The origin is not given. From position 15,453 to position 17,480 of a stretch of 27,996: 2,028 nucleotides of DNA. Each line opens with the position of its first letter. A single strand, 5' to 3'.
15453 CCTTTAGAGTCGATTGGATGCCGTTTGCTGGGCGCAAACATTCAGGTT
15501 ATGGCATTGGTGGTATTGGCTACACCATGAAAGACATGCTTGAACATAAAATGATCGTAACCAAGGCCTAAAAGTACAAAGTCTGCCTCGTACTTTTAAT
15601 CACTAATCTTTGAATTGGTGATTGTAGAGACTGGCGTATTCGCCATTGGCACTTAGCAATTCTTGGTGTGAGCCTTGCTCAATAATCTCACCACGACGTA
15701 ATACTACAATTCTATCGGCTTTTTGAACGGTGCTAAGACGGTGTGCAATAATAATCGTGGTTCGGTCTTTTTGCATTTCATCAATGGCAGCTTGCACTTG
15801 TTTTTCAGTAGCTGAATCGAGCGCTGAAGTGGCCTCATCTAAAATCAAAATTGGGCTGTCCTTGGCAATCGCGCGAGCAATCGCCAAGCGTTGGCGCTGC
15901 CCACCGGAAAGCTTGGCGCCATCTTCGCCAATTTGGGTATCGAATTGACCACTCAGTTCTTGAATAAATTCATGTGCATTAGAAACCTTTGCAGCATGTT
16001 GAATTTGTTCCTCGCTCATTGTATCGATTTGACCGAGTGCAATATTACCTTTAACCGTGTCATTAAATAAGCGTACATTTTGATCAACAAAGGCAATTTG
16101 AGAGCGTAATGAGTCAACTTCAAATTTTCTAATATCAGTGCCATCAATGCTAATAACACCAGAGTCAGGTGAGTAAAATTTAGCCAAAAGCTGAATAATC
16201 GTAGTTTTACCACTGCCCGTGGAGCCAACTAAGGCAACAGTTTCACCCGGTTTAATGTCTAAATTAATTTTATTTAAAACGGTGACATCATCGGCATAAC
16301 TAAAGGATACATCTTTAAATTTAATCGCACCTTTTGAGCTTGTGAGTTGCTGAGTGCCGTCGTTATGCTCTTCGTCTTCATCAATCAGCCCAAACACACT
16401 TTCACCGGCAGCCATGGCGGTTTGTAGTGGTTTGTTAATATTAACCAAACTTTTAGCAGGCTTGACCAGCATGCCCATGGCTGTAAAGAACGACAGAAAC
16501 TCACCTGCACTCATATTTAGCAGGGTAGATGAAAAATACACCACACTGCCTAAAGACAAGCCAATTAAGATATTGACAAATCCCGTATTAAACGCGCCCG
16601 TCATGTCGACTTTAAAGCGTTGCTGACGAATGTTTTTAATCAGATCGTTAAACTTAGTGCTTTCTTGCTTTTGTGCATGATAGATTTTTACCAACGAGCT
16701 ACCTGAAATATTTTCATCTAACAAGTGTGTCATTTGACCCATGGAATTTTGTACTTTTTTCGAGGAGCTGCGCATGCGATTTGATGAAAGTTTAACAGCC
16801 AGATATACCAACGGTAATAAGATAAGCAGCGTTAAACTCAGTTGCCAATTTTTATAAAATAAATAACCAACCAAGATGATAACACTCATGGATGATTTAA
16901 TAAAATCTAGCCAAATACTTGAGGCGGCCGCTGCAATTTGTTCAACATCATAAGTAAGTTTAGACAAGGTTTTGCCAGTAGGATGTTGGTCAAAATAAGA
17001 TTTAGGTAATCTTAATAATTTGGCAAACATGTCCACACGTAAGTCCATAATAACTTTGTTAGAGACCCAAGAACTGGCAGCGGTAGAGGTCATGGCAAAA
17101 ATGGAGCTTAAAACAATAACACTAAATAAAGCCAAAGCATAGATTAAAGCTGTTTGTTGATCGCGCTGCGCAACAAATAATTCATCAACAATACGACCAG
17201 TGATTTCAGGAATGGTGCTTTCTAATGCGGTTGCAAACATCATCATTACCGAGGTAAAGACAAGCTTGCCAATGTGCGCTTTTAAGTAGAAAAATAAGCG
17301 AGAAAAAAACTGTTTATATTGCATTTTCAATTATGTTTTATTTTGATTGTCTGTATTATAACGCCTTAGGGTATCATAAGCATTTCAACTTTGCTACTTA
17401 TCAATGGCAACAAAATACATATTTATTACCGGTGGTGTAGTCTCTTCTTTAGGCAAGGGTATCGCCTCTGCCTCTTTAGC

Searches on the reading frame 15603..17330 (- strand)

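Call 9: search_protein_families(library=ncbifam, proteins=[window:15603-17330:-], max_evalue=0.00001)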
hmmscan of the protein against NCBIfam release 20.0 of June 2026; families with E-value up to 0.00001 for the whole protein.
window:15603-17330:- (575 aa): 188 families (the best 25 are shown)
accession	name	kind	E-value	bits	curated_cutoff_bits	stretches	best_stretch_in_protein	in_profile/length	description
TIGR02203.1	MsbA_lipidA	equivalog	6.6e-190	632.4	602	1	9-575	2-572/572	lipid A export permease/ATP-binding protein MsbA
NF008381.0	PRK11176.1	equivalog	1.8e-166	555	867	1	6-574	10-581/582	lipid A ABC transporter ATP-binding protein/permease MsbA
TIGR02204.1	MsbA_rel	hypoth_equivalog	1.3e-128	430.3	780.4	1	10-573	7-576/576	ABC transporter, permease/ATP-binding protein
TIGR00958.1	3a01208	subfamily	2.3e-128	429.4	874.6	1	7-568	147-710/711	antigen peptide transporter 2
NF045513.1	HepA_fam_ABC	equivalog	4e-118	395.5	725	1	42-572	73-609/610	heterocyst formation ABC transporter subunit HepA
NF010178.0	PRK13657.1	equivalog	7.4e-118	394.5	733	1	9-573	7-571/588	glucan ABC transporter ATP-binding protein/ permease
NF052233.1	CphA_assoc_ABC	equivalog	2.3e-113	380.1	880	1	11-574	174-745/766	cyanophycin metabolism-associated ABC transporter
TIGR01846.1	type_I_sec_HlyB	subfamily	3.2e-104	349.6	725.55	1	34-572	152-692/694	type I secretion system permease/ATPase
TIGR03797.1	NHLM_micro_ABC2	equivalog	7.6e-102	342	709.4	1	10-572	125-685/686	NHLP bacteriocin export ABC transporter permease/ATPase subunit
TIGR01192.1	chvA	subfamily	3.2e-97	326.6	585.4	1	7-569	5-567/585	glucan export ABC transporter ATP-binding protein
TIGR03796.1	NHLM_micro_ABC1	equivalog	4.8e-94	316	853.3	1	8-568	141-708/710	NHLP family bacteriocin export ABC transporter peptidase/permease/ATPase subunit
NF008056.1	PRK10790.1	equivalog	2.4e-93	313.7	746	1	9-572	11-575/584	SmdB family multidrug efflux ABC transporter permease/ATP-binding protein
NF008055.0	PRK10789.1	equivalog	7.5e-90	302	845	1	8-572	3-571/590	SmdA family multidrug ABC transporter permease/ATP-binding protein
TIGR01193.1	bacteriocin_ABC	subfamily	4.9e-88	296.4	523.85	1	20-571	158-708/708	peptide cleavage/export ABC transporter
TIGR03375.1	type_I_sec_LssB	subfamily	7.1e-85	285.7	693.1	1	60-562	187-692/696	type I secretion system permease/ATPase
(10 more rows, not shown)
